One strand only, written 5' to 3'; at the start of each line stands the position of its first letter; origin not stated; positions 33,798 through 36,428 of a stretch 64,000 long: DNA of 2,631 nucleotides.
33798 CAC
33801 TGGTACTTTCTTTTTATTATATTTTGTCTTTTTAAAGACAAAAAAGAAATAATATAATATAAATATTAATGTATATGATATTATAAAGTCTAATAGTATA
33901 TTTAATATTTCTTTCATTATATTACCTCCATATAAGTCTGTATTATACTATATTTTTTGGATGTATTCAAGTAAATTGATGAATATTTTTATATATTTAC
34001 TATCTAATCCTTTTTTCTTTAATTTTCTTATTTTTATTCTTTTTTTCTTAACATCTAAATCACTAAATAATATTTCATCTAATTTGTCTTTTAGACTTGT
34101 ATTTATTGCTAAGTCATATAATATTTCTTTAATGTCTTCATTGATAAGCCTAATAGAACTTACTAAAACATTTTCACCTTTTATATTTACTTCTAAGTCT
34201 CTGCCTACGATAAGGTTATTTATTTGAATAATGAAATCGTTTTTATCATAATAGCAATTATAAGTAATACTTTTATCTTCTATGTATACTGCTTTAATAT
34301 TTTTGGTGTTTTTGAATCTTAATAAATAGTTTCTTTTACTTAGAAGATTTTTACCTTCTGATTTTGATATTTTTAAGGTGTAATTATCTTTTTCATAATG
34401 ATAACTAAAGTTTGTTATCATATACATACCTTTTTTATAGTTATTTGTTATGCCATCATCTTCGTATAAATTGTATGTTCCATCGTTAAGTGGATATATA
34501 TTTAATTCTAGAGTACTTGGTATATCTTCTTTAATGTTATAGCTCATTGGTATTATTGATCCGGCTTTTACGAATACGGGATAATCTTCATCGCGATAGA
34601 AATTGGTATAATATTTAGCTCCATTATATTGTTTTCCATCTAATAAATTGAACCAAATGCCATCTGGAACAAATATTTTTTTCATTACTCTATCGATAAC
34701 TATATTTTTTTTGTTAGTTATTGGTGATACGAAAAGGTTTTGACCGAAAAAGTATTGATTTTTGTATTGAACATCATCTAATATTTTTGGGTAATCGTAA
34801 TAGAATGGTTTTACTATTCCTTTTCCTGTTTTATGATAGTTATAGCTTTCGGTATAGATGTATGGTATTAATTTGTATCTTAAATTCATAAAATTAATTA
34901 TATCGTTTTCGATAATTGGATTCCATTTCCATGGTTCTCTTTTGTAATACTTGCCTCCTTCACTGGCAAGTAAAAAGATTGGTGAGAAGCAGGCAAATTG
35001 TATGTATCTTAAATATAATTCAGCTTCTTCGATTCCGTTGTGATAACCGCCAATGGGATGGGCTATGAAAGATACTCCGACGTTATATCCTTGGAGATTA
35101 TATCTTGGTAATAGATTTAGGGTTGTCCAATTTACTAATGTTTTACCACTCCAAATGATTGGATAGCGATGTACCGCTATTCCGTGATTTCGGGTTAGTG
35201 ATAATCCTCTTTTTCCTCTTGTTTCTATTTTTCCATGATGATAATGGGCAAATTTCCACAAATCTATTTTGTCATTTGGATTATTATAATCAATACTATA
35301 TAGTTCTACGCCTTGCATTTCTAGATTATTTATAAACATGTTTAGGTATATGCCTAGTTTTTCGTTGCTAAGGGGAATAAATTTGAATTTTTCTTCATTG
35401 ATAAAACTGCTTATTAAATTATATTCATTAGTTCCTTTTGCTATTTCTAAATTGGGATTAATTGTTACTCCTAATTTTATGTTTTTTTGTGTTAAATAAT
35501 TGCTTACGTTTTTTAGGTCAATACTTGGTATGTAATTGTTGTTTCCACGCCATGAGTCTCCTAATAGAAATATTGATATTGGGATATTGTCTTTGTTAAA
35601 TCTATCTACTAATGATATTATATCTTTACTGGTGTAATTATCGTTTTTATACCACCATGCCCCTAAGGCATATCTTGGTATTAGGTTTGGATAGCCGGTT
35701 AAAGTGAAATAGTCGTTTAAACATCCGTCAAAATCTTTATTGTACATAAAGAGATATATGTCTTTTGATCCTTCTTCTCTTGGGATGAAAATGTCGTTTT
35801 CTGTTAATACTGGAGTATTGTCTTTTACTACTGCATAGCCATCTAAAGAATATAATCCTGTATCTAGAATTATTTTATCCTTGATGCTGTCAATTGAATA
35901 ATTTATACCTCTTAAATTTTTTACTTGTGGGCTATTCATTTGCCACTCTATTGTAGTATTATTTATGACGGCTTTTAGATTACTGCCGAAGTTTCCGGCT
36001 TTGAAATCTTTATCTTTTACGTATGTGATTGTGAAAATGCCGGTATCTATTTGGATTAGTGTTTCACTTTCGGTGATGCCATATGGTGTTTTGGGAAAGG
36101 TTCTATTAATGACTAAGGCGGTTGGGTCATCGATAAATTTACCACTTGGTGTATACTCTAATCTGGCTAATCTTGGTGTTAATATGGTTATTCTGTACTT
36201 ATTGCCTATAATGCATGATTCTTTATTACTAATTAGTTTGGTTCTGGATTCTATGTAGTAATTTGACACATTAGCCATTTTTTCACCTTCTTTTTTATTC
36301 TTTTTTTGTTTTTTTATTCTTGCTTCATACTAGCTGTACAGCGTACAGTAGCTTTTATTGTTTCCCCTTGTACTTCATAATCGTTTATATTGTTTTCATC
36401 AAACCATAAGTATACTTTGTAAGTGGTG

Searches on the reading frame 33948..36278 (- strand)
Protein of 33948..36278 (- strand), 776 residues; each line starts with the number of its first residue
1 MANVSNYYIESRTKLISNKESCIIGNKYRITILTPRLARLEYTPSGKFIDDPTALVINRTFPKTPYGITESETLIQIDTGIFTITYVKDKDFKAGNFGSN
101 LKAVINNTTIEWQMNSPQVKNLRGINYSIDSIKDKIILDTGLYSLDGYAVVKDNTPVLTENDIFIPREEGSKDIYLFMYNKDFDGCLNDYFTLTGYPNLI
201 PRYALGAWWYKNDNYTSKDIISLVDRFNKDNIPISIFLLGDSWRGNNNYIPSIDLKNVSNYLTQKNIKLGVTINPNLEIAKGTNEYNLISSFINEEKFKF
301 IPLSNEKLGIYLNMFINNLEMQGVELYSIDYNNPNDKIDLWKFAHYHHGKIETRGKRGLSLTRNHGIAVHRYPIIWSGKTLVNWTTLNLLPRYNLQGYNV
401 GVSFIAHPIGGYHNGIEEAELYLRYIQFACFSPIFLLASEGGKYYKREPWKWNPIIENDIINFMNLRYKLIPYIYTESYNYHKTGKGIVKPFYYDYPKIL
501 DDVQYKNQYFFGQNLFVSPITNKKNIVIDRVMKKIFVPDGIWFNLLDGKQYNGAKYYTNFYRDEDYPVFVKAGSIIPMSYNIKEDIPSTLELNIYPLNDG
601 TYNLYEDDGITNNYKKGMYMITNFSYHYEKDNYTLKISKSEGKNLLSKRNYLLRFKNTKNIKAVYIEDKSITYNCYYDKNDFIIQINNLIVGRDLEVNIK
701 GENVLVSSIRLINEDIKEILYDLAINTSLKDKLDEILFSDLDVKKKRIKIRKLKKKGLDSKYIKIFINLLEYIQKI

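Call 12: find_encoding_contigs(protein=window:33948-36278:-, flank=10000, max_places=1)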
Protein window:33948-36278:- (776 aa): 4 contigs read that carry it; 1 place shown.
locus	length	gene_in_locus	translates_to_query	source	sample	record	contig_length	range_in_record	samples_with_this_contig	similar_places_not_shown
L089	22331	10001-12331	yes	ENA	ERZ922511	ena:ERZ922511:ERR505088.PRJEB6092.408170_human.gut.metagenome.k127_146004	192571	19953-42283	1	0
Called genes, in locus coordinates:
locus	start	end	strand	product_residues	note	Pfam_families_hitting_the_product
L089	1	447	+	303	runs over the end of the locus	PF15731:MqsA_antitoxin, PF01381:HTH_3 (weak), PF12844:HTH_19 (weak), PF13274:SocA_Panacea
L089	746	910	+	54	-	-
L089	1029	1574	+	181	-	PF03352:Adenine_glyco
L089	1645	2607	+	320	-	PF10646:Germane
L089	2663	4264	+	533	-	-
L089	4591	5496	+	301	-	PF17761:DUF1016_N, PF06250:YhcG_C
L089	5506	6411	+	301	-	PF17761:DUF1016_N, PF06250:YhcG_C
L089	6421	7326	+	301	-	PF17761:DUF1016_N, PF06250:YhcG_C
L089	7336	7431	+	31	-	-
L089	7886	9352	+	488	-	-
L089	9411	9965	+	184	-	-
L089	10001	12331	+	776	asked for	PF01055:Glyco_hydro_31_2nd, PF21365:Glyco_hydro_31_3rd, PF17137:DUF5110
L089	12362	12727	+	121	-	-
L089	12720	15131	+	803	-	PF00133:tRNA-synt_1, PF01406:tRNA-synt_1e (faint), PF09334:tRNA-synt_1g, PF13603:tRNA-synt_1_2, PF00133:tRNA-synt_1, PF09334:tRNA-synt_1g (weak), PF08264:Anticodon_1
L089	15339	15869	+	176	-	-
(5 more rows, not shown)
